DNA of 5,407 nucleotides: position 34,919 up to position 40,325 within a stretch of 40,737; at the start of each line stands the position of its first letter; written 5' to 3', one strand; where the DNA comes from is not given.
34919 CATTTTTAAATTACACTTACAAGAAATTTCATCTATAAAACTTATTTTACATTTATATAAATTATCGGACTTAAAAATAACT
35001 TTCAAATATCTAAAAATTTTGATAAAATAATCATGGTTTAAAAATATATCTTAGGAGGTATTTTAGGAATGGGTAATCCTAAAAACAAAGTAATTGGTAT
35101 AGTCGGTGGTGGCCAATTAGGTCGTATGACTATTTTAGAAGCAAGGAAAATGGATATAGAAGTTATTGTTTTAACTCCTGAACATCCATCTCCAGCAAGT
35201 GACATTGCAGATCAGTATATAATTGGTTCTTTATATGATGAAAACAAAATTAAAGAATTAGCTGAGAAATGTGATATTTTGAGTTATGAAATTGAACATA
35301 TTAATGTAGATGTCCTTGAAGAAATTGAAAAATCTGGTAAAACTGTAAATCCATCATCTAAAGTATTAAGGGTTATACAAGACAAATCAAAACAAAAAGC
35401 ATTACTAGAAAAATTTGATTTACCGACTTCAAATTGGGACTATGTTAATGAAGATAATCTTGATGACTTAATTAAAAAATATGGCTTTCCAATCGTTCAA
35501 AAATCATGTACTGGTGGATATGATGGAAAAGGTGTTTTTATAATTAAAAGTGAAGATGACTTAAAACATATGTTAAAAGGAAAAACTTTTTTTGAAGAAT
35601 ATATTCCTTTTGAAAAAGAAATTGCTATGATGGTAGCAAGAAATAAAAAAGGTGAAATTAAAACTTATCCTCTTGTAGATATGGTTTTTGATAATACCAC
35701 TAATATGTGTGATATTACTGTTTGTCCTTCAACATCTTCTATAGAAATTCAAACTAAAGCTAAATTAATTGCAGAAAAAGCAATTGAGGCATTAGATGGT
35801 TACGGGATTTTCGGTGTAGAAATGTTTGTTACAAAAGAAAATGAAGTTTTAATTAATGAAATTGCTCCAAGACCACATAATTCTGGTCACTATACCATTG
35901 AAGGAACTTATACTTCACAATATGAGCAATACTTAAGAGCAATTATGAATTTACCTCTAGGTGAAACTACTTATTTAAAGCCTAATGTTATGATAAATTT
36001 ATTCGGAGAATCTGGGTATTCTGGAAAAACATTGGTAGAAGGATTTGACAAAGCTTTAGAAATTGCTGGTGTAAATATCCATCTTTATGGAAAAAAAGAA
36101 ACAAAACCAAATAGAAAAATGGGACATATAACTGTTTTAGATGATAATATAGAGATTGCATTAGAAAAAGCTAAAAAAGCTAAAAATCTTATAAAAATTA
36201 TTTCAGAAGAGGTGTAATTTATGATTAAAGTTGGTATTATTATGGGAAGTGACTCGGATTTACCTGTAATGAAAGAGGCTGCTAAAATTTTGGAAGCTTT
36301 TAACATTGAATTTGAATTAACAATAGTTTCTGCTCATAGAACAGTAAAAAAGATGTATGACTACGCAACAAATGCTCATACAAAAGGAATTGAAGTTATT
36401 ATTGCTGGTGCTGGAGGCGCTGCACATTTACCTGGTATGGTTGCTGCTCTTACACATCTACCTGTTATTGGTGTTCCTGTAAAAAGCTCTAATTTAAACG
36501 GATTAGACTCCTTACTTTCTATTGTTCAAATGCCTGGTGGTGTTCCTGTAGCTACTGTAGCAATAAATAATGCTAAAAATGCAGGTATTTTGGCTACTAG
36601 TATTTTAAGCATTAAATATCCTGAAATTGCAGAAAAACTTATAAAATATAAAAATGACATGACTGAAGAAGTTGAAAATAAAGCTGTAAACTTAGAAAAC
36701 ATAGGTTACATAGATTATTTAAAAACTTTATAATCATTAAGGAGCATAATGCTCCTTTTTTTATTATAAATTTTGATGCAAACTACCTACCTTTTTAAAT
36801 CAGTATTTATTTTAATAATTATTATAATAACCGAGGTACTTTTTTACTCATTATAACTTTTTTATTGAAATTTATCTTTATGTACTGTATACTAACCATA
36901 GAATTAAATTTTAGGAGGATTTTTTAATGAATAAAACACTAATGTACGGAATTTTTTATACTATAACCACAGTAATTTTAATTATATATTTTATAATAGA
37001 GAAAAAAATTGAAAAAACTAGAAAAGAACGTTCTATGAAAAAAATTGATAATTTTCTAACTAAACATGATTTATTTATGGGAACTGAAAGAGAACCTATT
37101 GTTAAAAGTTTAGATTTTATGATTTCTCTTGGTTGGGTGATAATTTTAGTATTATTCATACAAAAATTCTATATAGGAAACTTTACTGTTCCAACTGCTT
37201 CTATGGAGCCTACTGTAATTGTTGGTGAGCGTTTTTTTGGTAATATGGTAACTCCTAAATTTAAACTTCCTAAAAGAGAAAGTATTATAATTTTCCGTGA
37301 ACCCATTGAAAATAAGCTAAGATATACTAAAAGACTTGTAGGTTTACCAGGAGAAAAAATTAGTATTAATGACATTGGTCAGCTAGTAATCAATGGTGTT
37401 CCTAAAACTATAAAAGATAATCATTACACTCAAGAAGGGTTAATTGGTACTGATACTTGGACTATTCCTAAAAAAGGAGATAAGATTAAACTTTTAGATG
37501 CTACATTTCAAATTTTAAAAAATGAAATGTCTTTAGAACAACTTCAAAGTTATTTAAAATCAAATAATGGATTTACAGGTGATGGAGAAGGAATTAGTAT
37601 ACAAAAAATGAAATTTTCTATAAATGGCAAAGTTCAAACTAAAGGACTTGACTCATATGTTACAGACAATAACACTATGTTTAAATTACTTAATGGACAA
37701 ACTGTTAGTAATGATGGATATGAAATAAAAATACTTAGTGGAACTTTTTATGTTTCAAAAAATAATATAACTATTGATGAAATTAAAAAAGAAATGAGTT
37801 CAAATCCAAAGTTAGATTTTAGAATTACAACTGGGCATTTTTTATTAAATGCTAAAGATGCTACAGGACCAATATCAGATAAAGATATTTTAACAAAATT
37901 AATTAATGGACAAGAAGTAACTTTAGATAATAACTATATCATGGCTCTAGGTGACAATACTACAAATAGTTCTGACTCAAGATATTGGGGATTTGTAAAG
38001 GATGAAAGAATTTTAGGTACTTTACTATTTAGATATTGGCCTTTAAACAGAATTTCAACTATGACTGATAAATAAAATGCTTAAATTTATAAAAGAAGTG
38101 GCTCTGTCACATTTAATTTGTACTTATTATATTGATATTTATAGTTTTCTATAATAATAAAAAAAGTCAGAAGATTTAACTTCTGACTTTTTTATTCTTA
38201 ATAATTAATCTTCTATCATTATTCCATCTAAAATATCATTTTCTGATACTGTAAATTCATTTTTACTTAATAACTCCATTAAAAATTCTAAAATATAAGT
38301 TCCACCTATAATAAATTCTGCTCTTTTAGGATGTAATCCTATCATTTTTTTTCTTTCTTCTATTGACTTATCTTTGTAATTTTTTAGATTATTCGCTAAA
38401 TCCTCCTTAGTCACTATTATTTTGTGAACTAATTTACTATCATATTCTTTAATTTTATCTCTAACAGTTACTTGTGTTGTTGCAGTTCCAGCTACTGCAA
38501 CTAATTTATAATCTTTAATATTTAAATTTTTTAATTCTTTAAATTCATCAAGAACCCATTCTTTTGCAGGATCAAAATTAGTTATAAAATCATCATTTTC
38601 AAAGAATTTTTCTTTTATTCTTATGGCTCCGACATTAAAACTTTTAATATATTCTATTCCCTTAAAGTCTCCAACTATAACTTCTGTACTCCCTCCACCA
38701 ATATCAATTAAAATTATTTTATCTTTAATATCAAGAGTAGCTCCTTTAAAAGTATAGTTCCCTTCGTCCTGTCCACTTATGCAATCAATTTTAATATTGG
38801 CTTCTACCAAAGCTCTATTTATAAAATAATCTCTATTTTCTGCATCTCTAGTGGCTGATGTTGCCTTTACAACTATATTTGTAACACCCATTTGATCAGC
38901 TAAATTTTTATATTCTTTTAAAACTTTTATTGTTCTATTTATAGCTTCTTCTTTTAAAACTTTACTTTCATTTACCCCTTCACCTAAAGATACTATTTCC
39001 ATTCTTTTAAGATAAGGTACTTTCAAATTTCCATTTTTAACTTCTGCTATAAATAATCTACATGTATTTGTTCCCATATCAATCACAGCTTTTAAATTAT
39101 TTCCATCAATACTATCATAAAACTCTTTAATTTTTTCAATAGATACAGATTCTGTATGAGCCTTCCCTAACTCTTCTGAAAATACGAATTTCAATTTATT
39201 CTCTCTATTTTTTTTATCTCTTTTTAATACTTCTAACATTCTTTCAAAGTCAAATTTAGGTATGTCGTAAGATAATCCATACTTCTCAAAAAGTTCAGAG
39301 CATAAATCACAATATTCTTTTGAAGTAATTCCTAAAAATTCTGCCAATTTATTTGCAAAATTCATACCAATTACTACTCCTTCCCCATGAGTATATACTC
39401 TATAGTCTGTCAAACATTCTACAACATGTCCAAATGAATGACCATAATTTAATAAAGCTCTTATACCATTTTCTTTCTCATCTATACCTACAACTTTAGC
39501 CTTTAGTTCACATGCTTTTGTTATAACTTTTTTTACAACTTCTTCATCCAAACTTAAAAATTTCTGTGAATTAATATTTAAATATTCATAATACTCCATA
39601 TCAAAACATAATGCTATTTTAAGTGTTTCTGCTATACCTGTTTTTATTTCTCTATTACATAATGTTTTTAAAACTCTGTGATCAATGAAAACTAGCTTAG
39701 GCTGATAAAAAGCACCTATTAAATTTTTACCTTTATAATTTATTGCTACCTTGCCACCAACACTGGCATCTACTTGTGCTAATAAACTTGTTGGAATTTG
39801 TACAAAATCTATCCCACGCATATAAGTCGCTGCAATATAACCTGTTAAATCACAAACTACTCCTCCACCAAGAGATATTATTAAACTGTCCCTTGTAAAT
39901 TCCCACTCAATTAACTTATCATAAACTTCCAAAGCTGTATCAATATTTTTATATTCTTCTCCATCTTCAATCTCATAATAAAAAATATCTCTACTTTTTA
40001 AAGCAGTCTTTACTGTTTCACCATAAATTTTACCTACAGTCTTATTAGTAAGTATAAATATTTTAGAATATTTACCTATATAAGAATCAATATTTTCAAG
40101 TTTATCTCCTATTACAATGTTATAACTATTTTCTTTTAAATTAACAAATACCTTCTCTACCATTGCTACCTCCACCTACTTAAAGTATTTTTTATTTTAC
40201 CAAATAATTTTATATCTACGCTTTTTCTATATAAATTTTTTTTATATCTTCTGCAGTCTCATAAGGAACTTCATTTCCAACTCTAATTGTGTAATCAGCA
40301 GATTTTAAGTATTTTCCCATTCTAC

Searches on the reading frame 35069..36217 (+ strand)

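Call 59: search_protein_families(library=pfam, proteins=[window:35069-36217:+], max_evalue=0.00001)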
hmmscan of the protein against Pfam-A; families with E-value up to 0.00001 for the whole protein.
window:35069-36217:+ (382 aa): 6 families
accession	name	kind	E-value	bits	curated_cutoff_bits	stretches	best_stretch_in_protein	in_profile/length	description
PF02222.28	ATP-grasp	-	2e-52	177.9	27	1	112-285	2-179/179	ATP-grasp domain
PF22660.2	RS_preATP-grasp-like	-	8.9e-28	97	27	1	7-104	2-98/98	Ribonucleotide synthetase preATP-grasp domain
PF17769.7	PurK_C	-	1.5e-18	66.6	22.6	1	307-366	2-55/56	Phosphoribosylaminoimidazole carboxylase C-terminal domain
PF07478.18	Dala_Dala_lig_C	-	3.8e-08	33.5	24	1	120-269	9-176/204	D-ala D-ala ligase C-terminus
PF21244.3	PurT_C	-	1.1e-07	31.7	26.7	1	317-373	11-66/68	PurT, C-terminal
PF08443.16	RimK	-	5.1e-06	26.6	21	0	104-262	2-161/188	RimK-like ATP-grasp domain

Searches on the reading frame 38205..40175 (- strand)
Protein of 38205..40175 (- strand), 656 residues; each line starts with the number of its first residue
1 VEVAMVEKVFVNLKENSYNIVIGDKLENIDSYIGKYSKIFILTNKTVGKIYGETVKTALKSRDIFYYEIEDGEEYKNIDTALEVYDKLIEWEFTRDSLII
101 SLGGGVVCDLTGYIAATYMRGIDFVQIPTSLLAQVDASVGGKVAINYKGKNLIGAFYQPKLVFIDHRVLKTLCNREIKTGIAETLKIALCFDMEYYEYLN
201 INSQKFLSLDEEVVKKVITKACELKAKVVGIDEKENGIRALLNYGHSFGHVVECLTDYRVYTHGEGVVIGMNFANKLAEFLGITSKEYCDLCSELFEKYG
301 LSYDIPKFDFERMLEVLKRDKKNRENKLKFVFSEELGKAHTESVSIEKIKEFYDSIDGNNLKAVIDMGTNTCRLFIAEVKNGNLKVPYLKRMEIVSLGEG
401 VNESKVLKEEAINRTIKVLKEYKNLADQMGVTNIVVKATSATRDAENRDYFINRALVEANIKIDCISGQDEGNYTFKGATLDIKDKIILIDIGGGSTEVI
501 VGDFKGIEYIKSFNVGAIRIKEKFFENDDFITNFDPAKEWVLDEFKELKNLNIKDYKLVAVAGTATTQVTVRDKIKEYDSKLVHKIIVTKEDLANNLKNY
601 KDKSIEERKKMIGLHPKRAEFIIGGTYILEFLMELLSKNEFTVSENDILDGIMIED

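Call 59: search_protein_families(library=pfam, proteins=[window:38205-40175:-], max_evalue=0.00001)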
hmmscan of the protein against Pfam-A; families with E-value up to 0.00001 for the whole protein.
window:38205-40175:- (656 aa): 4 families
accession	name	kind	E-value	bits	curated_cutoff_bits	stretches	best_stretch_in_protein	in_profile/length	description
PF02541.22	Ppx-GppA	-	5.5e-54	184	27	1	376-653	2-278/285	Ppx/GppA phosphatase family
PF01761.26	DHQ_synthase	-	1.4e-46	157.3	24.2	1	68-178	3-114/115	3-dehydroquinate synthase N-terminal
PF24621.2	DHQS_C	-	2.2e-40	138.4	27.6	1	180-323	1-144/144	3-dehydroquinate synthase C-terminal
PF13685.12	Fe-ADH_2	-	8.2e-10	39.3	28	1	36-170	19-146/149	Iron-containing alcohol dehydrogenase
